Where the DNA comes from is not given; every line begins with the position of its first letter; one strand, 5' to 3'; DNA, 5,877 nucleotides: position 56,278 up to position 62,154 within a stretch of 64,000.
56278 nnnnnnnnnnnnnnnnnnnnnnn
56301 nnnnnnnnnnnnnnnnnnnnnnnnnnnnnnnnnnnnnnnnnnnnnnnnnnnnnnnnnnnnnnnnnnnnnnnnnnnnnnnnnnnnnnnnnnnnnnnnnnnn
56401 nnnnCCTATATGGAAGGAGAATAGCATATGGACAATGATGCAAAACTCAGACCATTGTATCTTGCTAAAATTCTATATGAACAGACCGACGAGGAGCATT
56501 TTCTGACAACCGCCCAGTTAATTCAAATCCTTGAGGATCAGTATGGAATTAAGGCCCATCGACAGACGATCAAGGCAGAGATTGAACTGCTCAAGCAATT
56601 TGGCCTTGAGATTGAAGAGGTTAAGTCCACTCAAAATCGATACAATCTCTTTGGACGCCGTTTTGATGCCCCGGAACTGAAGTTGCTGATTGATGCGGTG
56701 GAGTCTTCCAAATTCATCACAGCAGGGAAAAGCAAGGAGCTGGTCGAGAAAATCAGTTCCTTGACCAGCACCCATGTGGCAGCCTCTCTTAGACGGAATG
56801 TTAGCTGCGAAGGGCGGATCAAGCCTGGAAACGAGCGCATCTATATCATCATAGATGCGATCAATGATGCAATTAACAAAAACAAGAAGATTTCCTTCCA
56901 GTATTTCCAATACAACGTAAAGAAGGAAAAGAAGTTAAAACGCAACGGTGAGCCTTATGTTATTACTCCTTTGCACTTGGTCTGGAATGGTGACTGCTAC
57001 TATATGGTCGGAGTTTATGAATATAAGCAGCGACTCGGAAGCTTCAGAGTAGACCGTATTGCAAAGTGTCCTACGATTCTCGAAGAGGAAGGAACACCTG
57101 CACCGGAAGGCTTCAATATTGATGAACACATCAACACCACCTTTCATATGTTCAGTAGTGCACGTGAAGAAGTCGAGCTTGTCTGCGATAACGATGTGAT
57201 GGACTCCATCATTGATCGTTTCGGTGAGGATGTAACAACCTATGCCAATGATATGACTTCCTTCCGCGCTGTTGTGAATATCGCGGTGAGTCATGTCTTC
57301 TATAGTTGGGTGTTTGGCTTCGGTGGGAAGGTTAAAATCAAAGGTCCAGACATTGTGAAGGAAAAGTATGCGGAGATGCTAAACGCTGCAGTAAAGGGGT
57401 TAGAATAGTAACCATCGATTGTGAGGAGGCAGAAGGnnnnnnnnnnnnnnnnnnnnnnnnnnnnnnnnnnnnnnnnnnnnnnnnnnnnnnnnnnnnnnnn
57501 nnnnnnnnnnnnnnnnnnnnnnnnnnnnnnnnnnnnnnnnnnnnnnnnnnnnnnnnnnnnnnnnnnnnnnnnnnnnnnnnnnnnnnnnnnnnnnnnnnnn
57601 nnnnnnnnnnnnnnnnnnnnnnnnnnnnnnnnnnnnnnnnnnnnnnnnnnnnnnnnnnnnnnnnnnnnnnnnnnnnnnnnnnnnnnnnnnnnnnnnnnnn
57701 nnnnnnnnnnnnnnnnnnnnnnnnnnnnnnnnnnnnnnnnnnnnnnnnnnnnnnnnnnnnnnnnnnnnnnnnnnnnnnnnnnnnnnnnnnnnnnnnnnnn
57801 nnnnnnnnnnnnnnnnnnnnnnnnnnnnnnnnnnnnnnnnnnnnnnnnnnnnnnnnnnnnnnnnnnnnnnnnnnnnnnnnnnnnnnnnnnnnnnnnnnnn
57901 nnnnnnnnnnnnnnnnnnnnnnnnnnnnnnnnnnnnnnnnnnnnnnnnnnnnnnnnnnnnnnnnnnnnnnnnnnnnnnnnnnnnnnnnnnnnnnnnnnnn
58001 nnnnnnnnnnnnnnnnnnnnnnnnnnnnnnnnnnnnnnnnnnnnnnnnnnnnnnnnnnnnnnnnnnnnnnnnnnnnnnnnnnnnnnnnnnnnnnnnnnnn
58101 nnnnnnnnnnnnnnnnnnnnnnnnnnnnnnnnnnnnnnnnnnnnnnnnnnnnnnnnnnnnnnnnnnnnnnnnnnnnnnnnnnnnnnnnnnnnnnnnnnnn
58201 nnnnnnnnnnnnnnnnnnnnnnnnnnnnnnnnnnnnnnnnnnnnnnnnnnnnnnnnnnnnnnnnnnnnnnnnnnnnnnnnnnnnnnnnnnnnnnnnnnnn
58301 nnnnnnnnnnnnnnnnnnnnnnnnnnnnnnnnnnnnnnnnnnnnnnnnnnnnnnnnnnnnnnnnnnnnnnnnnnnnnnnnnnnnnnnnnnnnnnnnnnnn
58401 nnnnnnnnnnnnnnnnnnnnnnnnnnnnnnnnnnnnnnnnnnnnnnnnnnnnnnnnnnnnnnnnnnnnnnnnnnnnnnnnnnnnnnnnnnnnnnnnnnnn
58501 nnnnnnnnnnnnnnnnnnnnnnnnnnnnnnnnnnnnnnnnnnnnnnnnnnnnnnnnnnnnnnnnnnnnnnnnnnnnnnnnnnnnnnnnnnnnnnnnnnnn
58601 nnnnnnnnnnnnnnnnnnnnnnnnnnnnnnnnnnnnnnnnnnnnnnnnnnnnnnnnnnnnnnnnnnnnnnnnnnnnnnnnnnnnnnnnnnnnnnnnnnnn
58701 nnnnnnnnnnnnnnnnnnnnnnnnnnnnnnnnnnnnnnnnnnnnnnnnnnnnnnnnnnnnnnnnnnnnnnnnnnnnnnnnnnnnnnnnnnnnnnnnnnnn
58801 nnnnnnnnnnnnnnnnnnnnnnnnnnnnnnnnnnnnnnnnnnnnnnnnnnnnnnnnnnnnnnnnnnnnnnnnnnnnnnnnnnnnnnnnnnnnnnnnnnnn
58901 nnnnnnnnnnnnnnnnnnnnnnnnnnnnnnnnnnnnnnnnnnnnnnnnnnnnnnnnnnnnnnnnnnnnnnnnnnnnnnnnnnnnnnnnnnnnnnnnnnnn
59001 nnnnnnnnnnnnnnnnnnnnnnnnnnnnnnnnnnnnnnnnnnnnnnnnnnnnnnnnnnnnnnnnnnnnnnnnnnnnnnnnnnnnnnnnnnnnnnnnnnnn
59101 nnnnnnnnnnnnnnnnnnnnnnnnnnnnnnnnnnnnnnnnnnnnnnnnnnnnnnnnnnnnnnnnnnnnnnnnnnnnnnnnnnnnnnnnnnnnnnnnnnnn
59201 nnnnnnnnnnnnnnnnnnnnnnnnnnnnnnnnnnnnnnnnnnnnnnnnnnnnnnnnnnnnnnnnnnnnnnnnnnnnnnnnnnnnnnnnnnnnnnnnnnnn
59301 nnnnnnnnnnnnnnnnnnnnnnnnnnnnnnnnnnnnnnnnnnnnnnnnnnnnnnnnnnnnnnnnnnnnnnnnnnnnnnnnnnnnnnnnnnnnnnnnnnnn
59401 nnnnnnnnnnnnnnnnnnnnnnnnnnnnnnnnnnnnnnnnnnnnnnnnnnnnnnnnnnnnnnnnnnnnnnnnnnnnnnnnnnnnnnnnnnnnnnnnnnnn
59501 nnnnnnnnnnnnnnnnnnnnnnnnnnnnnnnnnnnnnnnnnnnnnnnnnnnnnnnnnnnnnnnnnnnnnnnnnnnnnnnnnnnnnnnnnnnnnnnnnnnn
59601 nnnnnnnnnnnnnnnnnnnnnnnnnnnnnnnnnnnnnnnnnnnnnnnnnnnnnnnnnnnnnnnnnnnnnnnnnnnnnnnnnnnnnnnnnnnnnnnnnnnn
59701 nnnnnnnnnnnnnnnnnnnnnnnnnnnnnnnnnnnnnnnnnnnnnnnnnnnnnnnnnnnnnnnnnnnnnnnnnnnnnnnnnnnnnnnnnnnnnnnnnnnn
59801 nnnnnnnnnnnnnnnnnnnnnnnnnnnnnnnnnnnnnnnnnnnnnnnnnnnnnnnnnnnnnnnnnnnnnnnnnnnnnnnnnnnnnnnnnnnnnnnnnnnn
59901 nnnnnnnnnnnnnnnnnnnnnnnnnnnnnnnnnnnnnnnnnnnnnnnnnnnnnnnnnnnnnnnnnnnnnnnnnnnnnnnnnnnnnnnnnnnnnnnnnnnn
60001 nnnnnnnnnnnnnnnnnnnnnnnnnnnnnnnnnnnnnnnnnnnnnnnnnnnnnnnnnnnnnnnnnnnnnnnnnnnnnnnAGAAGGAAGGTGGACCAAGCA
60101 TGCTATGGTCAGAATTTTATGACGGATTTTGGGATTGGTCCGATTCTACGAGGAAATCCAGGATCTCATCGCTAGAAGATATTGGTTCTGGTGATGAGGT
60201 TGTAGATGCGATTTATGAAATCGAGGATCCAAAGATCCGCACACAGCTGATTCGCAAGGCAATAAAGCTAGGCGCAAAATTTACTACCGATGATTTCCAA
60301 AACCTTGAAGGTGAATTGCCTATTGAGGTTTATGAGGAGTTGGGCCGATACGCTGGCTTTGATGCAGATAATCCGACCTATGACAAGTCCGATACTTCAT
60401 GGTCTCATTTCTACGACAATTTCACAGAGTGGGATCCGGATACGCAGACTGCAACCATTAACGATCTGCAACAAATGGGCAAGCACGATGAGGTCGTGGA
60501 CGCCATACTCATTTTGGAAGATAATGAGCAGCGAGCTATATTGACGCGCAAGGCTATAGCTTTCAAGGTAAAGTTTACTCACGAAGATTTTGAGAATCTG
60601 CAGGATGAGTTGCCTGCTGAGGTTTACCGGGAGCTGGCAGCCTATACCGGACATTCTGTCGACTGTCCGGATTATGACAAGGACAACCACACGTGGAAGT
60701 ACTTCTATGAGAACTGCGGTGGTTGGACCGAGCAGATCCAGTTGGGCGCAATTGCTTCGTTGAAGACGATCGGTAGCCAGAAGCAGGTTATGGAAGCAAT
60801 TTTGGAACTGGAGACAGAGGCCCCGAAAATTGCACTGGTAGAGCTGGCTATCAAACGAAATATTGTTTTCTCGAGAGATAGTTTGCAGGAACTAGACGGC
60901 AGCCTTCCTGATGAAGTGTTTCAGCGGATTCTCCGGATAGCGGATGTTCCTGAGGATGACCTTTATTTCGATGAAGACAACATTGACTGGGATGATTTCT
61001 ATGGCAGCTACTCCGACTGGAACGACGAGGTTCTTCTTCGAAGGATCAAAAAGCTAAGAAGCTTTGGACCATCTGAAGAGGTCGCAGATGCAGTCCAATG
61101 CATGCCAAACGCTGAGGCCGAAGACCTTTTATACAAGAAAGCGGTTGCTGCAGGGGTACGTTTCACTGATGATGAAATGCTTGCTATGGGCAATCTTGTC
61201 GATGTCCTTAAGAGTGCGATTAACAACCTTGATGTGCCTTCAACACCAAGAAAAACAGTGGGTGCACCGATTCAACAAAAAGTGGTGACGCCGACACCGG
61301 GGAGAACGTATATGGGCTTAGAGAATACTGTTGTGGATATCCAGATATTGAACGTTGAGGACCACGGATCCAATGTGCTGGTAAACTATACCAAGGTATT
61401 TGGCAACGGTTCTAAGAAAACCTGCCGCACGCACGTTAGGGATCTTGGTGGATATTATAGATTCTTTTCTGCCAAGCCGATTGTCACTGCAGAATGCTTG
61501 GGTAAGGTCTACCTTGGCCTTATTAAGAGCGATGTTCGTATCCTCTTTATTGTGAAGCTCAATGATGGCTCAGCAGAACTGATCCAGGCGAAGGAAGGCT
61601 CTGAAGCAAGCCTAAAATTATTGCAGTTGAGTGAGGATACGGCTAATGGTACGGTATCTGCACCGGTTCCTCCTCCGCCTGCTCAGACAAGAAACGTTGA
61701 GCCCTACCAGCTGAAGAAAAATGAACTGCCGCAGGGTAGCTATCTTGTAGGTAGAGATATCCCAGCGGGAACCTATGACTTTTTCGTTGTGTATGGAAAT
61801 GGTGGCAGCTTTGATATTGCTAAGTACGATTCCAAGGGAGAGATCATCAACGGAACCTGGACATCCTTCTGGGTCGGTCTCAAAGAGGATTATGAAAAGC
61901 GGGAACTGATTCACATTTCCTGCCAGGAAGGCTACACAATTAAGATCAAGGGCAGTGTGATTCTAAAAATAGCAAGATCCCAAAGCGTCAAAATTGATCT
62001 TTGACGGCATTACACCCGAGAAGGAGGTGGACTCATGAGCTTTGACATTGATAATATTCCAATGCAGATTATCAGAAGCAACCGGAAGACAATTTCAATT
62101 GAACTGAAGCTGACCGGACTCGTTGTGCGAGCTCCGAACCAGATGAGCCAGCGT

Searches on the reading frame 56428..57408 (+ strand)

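Call 46: search_protein_families(library=pfam, proteins=[window:56428-57408:+])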
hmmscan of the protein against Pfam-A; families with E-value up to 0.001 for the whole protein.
window:56428-57408:+ (326 aa): 2 families
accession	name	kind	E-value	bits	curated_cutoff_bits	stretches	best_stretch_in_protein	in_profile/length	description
PF13280.12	WYL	-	2.9e-09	37.2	21.8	1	142-212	3-66/70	WYL domain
PF25583.1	WCX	-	8.4e-07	29.7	23.9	1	246-321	2-75/76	WCX domain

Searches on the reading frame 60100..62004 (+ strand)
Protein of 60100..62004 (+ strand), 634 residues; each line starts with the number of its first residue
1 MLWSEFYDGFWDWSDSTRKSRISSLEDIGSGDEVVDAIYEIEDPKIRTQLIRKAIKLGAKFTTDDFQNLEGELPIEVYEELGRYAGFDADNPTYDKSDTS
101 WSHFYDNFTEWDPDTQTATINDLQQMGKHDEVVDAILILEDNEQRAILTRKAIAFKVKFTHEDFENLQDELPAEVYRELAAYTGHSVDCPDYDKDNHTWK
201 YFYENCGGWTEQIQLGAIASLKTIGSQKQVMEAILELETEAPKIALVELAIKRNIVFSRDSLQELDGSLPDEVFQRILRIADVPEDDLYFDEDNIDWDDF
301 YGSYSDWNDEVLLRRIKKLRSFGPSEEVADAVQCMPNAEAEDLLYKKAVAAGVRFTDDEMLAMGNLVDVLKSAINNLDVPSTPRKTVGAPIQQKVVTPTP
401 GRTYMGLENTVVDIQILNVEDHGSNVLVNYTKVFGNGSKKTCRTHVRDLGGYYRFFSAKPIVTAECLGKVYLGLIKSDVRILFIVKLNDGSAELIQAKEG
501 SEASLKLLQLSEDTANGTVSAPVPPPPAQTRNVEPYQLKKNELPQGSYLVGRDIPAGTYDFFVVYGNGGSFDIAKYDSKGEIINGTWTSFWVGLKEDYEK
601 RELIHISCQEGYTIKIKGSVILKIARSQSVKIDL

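Call 46: search_protein_families(library=pfam, proteins=[window:60100-62004:+])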
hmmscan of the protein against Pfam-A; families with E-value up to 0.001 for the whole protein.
window:60100-62004:+ (634 aa): 1 family
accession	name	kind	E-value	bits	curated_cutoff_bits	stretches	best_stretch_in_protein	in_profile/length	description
PF16469.10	NPA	-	0.00063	20.8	27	0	208-238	13-44/123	Nematode polyprotein allergen ABA-1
